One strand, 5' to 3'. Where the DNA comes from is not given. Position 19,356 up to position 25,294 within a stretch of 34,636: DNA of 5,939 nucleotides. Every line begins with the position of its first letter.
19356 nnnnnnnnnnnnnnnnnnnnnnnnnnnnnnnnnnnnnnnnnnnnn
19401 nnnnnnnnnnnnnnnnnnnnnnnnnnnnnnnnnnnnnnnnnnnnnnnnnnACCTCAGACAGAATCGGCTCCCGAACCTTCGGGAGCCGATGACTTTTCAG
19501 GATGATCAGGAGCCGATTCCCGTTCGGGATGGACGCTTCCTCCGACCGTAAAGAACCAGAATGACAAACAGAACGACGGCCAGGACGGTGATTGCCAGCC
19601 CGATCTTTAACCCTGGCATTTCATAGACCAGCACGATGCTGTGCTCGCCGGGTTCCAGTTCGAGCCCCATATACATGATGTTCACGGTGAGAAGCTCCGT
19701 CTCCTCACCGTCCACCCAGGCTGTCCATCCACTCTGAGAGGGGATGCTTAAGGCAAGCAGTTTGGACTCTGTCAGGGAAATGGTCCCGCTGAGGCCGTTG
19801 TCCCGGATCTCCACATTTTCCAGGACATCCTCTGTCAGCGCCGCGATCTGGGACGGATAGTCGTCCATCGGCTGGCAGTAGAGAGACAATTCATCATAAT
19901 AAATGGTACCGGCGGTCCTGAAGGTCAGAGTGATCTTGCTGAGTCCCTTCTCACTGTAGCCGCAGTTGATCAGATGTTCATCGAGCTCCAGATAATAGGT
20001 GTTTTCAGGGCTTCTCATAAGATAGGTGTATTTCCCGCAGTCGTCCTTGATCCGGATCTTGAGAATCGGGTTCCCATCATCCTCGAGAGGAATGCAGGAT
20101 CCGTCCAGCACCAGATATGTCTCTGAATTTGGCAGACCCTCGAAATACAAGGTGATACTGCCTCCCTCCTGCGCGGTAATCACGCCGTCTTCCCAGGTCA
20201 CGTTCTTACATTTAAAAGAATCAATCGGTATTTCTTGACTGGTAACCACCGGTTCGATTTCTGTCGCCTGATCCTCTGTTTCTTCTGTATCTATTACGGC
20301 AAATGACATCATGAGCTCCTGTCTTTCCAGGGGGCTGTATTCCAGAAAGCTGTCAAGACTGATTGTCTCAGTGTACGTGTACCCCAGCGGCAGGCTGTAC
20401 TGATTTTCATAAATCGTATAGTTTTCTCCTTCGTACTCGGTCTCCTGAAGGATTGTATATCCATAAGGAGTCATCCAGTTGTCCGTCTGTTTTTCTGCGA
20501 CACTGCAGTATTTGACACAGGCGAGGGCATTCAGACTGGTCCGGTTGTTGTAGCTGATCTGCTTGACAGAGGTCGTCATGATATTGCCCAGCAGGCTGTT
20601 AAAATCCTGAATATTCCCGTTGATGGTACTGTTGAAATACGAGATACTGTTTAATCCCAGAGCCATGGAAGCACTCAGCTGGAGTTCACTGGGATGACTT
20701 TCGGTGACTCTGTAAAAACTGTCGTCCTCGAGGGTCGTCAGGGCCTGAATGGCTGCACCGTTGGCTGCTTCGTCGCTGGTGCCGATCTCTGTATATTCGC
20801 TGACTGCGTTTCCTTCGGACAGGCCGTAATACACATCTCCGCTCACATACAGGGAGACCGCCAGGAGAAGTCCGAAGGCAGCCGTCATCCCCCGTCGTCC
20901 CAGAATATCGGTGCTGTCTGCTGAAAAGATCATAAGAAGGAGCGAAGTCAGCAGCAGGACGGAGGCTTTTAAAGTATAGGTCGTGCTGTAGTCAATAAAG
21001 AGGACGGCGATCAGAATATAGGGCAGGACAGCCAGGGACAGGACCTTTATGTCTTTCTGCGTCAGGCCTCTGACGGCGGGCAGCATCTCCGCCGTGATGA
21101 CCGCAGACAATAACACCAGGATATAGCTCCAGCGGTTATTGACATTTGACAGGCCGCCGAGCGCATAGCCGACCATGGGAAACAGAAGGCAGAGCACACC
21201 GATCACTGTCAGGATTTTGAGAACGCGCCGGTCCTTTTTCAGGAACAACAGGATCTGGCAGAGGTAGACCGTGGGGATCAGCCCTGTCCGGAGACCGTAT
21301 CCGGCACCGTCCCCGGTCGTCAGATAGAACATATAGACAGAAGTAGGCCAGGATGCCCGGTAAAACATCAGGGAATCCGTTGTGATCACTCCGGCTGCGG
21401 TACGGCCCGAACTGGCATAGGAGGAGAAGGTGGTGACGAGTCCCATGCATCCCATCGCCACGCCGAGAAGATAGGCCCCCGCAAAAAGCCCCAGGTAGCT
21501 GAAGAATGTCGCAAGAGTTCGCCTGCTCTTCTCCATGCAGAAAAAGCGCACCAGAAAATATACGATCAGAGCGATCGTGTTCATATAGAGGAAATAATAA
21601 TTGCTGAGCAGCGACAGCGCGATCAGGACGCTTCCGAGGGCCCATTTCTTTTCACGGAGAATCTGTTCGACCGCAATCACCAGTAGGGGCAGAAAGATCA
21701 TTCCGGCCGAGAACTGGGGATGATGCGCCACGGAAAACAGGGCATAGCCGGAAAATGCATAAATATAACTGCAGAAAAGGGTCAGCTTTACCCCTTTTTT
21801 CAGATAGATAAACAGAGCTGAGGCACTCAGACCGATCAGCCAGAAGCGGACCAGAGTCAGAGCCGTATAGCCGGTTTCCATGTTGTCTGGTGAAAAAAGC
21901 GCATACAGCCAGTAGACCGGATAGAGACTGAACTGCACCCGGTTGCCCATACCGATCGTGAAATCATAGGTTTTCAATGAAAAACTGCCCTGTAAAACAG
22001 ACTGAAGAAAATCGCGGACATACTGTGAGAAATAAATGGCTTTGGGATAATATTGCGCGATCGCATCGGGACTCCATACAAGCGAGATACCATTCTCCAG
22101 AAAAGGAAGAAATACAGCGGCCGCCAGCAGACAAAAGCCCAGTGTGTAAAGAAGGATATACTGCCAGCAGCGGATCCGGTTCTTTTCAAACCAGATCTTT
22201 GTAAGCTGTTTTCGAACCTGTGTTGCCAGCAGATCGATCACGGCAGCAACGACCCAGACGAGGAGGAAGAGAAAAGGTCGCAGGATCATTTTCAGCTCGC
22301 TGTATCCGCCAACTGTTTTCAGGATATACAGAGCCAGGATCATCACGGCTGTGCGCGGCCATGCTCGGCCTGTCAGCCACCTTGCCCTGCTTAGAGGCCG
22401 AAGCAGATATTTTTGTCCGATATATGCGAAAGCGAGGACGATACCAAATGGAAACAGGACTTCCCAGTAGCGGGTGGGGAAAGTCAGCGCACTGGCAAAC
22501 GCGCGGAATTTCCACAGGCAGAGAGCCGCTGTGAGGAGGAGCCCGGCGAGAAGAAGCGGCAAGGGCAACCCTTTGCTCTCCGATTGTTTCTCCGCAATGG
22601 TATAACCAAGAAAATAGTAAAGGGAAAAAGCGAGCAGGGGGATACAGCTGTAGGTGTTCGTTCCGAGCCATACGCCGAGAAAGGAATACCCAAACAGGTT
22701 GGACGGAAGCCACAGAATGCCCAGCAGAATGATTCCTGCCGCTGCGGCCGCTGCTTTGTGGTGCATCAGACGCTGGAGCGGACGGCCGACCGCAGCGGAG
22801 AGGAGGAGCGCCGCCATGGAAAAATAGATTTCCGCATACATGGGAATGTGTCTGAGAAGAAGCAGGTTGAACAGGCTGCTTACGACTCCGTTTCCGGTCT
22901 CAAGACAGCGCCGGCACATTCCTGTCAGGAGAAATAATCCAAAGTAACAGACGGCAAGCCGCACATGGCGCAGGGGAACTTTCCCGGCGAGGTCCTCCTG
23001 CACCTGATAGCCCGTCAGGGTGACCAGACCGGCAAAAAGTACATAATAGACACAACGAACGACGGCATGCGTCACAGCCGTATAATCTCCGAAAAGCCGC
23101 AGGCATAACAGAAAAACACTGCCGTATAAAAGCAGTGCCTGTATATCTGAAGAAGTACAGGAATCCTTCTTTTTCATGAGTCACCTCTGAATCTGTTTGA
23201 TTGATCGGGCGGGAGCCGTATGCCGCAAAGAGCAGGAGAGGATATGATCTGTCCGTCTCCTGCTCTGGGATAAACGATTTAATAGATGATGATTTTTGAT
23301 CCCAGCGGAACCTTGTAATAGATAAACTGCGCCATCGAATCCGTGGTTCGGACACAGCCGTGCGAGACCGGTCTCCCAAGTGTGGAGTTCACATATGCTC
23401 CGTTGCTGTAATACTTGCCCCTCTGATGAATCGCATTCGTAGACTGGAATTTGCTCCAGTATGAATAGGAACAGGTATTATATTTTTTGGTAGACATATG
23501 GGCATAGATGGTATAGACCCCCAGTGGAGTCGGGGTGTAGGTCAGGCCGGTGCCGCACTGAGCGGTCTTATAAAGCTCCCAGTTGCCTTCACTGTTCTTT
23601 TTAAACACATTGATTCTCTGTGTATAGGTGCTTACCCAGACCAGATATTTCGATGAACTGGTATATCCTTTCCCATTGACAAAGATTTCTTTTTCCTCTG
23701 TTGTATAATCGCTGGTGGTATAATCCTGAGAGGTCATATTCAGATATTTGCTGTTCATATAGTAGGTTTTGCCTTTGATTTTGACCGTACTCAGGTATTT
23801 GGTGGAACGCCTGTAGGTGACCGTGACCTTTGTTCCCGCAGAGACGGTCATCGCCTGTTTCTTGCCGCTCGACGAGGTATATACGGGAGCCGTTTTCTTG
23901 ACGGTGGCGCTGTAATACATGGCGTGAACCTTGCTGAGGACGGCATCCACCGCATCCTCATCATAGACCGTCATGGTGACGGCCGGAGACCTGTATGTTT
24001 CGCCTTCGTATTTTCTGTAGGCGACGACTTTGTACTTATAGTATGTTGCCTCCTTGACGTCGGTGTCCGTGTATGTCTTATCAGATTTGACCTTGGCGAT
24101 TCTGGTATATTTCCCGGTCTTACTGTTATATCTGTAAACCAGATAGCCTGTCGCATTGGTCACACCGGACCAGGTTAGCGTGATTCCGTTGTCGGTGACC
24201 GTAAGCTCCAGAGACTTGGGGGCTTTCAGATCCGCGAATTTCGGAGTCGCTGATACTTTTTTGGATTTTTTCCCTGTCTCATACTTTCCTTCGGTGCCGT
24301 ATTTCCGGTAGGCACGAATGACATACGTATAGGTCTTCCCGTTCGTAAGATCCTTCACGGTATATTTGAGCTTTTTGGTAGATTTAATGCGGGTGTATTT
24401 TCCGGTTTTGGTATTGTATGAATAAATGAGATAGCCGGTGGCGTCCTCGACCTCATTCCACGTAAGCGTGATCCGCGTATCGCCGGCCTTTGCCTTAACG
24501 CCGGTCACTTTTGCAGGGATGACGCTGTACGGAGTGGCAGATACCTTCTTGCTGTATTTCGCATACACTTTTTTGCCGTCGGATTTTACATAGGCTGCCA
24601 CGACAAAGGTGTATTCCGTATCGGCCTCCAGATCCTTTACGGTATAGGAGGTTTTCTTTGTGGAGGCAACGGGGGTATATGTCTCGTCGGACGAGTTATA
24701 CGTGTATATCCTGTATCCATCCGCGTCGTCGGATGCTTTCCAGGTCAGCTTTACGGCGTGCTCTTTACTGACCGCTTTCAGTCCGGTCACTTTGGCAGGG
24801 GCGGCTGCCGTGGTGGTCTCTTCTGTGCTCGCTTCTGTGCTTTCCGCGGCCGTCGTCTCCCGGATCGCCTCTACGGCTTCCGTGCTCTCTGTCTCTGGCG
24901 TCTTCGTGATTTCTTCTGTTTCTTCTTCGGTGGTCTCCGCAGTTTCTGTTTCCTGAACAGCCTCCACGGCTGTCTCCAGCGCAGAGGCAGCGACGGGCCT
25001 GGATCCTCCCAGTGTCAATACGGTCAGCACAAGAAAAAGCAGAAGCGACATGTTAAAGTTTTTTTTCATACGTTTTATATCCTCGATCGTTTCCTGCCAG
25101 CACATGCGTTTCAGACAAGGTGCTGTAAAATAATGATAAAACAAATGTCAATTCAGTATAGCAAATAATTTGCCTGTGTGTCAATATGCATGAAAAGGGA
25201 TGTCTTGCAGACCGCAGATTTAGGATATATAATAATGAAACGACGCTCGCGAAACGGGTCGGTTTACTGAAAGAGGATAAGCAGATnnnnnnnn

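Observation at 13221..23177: Arn-like lipid-carrier glycosylation locus in a Gram-positive: aminotransferase + Und-P glycosyltransferase + flippase + YfhO, with two extra amide-forming ligases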

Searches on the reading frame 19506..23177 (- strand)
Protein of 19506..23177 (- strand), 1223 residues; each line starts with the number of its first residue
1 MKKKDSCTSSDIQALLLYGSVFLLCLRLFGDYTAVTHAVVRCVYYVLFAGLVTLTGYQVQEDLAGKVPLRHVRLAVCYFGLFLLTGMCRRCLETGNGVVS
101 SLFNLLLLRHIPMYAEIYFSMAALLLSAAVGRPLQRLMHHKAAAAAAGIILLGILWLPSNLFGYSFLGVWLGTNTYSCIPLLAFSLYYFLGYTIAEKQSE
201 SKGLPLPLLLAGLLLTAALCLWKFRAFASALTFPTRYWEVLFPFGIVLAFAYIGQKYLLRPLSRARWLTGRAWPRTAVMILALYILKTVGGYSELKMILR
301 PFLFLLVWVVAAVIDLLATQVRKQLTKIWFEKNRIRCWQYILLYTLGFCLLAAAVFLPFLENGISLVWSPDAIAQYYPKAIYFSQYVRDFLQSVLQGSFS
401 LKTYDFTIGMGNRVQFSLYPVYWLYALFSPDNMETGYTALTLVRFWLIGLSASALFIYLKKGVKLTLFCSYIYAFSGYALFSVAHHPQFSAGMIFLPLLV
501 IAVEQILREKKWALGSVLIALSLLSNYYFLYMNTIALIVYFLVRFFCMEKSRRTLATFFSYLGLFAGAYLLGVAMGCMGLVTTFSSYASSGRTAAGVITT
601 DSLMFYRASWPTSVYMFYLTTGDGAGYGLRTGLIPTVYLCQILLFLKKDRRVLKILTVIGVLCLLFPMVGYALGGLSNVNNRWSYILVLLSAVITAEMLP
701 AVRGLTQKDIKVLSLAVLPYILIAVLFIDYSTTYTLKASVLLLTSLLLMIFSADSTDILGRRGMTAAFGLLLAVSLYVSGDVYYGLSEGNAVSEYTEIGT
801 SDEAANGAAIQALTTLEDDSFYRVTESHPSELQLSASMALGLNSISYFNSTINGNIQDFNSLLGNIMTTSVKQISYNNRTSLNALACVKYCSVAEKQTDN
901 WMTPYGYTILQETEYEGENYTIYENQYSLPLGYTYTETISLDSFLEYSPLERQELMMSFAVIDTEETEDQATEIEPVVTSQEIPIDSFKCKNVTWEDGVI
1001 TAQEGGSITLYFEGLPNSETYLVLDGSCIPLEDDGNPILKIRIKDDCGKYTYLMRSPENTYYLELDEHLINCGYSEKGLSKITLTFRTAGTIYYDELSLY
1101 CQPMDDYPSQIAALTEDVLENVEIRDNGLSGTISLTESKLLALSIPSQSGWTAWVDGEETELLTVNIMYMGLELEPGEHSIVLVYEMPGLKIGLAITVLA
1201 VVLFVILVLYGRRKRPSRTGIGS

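Call 4: search_protein_families(library=pfam, proteins=[window:19506-23177:-])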
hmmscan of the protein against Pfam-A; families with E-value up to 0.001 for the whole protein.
window:19506-23177:- (1223 aa): 1 family
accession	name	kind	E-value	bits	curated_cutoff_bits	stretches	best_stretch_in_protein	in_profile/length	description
PF09586.16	YfhO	-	8.1e-99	332.6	28.5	1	352-1197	9-835/835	Bacterial membrane protein YfhO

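Call 5: search_protein_families(library=ncbifam, proteins=[window:19506-23177:-])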
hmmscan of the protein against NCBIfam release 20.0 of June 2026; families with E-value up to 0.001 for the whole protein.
window:19506-23177:- (1223 aa): 2 families
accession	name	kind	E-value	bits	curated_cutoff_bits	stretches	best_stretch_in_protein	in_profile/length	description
NF047590.1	GlcsyltransPgfM2Strep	equivalog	3.7e-20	71.7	1500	1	464-1208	152-877/884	glycosyltransferase PgfM2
NF047589.1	GlcsyltransPgfM1Strep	equivalog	2.4e-12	45.7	1400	2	1118-1208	860-951/955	glycosyltransferase PgfM1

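Call 37: search_solved_structures(query=window:19506-23177:-, max_evalue=0.01)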
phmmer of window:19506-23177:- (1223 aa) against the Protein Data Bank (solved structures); distinct sequences matched with E-value up to 0.01: 0.

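Call 67: find_encoding_contigs(protein=window:19506-23177:-, flank=10000, max_places=3)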
Protein window:19506-23177:- (1223 aa): 1 contig read that carries it; 1 place shown.
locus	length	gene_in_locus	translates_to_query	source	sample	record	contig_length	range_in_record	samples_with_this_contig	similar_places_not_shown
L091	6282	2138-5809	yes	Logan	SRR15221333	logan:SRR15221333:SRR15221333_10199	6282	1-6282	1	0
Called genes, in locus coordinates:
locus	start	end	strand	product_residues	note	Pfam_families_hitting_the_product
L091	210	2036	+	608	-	PF00041:fn3, PF03734:YkuD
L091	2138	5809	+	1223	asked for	PF09586:YfhO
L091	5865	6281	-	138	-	?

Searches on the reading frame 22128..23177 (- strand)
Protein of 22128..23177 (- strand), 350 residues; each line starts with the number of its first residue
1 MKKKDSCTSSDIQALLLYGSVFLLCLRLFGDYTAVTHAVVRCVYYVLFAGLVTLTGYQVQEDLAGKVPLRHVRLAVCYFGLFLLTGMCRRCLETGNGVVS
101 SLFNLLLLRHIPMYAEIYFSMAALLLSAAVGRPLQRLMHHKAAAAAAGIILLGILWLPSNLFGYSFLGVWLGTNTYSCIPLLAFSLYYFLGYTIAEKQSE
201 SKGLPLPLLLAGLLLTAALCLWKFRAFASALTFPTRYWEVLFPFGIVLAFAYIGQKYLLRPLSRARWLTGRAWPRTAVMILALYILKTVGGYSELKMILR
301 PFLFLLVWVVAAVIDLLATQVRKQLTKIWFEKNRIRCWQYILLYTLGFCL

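Call 14: search_protein_families(library=pfam, proteins=[window:22128-23177:-], max_evalue=10)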
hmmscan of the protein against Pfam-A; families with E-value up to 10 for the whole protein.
window:22128-23177:- (350 aa): 1 family
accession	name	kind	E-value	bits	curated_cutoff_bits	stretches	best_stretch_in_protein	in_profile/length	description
PF19668.4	DUF6171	-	0.16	12.8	27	1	59-91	28-60/80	Family of unknown function (DUF6171)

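Call 49: search_protein_representatives(protein=window:22128-23177:-)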
Query: 350 residues. Proteins with E-value up to 0.001 (for the whole library): 20; up to 1e-10: 9; up to 1e-30: 1. The best 20 are listed.
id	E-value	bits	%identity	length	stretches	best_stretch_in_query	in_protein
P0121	1.3e-225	764.9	100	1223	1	1-350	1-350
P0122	1.3e-30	123.6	30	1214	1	8-350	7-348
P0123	1.3e-26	110.4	42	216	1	6-161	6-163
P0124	2.5e-23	99.6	32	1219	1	14-314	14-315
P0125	1.6e-22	97.0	26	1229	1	11-349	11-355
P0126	2.0e-20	90.0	29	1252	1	17-349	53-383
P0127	3.7e-13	66.1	33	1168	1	44-195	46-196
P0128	7.7e-12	61.8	27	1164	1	39-213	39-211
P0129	7.1e-11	58.6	31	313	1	36-224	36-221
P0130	1.7e-08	50.8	43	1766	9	38-75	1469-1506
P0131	6.4e-08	48.9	42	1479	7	38-75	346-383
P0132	9.3e-06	41.8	33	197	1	72-197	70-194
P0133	1.5e-05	41.1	26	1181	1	72-204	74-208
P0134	6.6e-05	39.0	21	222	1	36-198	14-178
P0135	6.8e-05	39.0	26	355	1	12-255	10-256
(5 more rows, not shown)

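Call 50: find_homologous_proteins(query=window:22128-23177:-, max_evalue=0.001)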
Query window:22128-23177:-: 8000 candidates shared short words with the query, none scored E <= 0.001.

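Call 60: predict_structure(alignment_id=A2)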
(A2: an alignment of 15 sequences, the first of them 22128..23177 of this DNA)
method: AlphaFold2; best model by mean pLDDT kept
length: 350 residues; sequences in the alignment: 15
mean_pLDDT: 79.3   pTM: 0.80
mean pLDDT of the five models: 79.3, 76.8, 76.0, 74.5, 68.6
residues with pLDDT >= 90: 66; 70-90: 210; 50-70: 65; < 50: 9
segments of 3 or more residues with pLDDT < 50: 1-5, 266-269
pLDDT, mean of each block of 10 residues (from residue 1): 54 86 88 84 91 91 73 91 90 82 85 87 90 72 77 72 68 69 88 86 86 93 80 67 91 72 50 82 87 77 84 77 74 67 65
secondary structure, 60 per line:
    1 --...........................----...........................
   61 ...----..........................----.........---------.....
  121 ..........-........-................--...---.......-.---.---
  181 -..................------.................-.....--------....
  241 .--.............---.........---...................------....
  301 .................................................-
elements in order: H3-29 H34-63 H68-93 H98-106 H116-130 H132-139 H141-156 H165-171 H182-199 H206-222 H224-228 H237-241 H244-256 H260-268 H272-290 H297-349

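Call 62: fold_search(model_id=the predicted structure, library=pdb)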
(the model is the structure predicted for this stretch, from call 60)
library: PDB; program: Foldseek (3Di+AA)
matches with E <= 10: 277; with E <= 0.001: 0
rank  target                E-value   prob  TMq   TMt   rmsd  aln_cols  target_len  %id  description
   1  8xij                  1.6e-01  0.96  0.40  0.32   8.7       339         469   11  Structure of acyltransferase GWT1 bound to palmitoyl-CoA (released 2024-10-02)
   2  8xik                  2.9e-01  0.91  0.40  0.32   8.7       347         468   12  Structure of acyltransferase GWT1 in complex with manogepix(APX001A) (released 2024-10-02)
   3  9b3m                  3.3e-01  0.18  0.18  0.18  19.4       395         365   15  NorA in inward-open conformation (NorA-BRIL fusion) (released 2024-12-11)
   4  6kkj                  3.3e-01  0.14  0.17  0.17  16.9       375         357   12  Crystal structure of Drug:Proton Antiporter-1 (DHA1) Family SotB, in the inward open conformation (released 2020-07-29)
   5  8tte_A                4.1e-01  0.20  0.21  0.20  18.6       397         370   14  Protonated state of NorA at pH 5.0 (released 2024-05-29)
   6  8vli_B                4.7e-01  0.89  0.41  0.30   8.7       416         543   12  Cryo-EM structure of human HGSNAT bound with CoA and product analog (released 2024-06-26)
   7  4jre_D                4.7e-01  0.11  0.16  0.15  17.4       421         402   11  Crystal structure of nitrate/nitrite exchanger NarK with nitrite bound (released 2013-05-15)
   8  8e6i                  4.9e-01  0.12  0.16  0.15  20.1       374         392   13  X-ray structure of the Deinococcus radiodurans Nramp/MntH divalent transition metal transporter M230A mutant in an inwar (released 2023-05-03)
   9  7phq_B                5.8e-01  0.13  0.16  0.15  22.3       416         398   12  Structure of homo-dimeric Staphylococcus capitis divalent metal ion transporter (DMT) by NabFab-fiducial assisted cryo (released 2021-09-01)
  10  8vli_A                6.0e-01  0.69  0.38  0.28   9.1       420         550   10  Cryo-EM structure of human HGSNAT bound with CoA and product analog (released 2024-06-26)
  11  6kkl                  6.0e-01  0.14  0.18  0.17  18.5       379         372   12  Crystal structure of Drug:Proton Antiporter-1 (DHA1) Family SotB, in the inward conformation (H115N mutant) (released 2020-07-29)
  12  8tu9_A                6.3e-01  0.72  0.39  0.30   9.6       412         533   11  Cryo-EM structure of HGSNAT-acetyl-CoA complex at pH 7.5 (released 2024-02-07)
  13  8xit_A                6.6e-01  0.14  0.19  0.18  22.8       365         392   14  Cryo-EM structure of sheep VMAT2 dimer in an atypical fold (released 2024-08-14)
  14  6cse_C                6.8e-01  0.08  0.14  0.13  20.3       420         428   14  Crystal structure of sodium/alanine symporter AgcS with L-alanine bound (released 2019-01-30)
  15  4tq4_A                7.4e-01  0.08  0.12  0.13  19.6       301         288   17  Structure of a UbiA homolog from Archaeoglobus fulgidus bound to DMAPP and Mg2+ (released 2014-07-16)
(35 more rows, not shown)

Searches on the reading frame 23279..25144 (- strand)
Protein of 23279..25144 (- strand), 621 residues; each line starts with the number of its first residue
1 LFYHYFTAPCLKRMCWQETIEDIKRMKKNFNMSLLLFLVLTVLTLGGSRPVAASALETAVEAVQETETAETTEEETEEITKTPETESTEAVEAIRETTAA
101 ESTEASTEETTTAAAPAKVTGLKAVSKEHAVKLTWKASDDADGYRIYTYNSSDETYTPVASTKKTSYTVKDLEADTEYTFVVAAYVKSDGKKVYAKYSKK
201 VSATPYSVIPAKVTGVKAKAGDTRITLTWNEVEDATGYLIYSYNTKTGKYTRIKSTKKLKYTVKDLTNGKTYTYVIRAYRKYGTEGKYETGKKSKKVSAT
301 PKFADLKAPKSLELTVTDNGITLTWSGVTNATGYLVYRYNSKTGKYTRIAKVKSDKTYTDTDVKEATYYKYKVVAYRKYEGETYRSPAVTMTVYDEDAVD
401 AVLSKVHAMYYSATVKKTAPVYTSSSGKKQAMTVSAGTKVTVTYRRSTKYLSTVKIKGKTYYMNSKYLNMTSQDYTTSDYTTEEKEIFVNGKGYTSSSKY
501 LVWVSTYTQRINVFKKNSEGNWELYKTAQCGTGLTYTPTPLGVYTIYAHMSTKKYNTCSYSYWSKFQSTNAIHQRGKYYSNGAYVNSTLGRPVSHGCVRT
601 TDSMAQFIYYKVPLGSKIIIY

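Call 7: search_protein_families(library=pfam, proteins=[window:23279-25144:-])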
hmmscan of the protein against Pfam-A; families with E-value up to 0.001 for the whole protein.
window:23279-25144:- (621 aa): 3 families
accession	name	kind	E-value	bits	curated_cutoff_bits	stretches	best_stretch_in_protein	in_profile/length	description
PF00041.27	fn3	-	4.1e-18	65.8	25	2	120-187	4-71/84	Fibronectin type III domain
PF03734.19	YkuD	-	1.5e-14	55.2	23.4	1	500-620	2-146/146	L,D-transpeptidase catalytic domain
PF08527.15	PAD_M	-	0.00083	19.5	24.8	0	119-184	73-139/159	Protein-arginine deiminase (PAD) middle domain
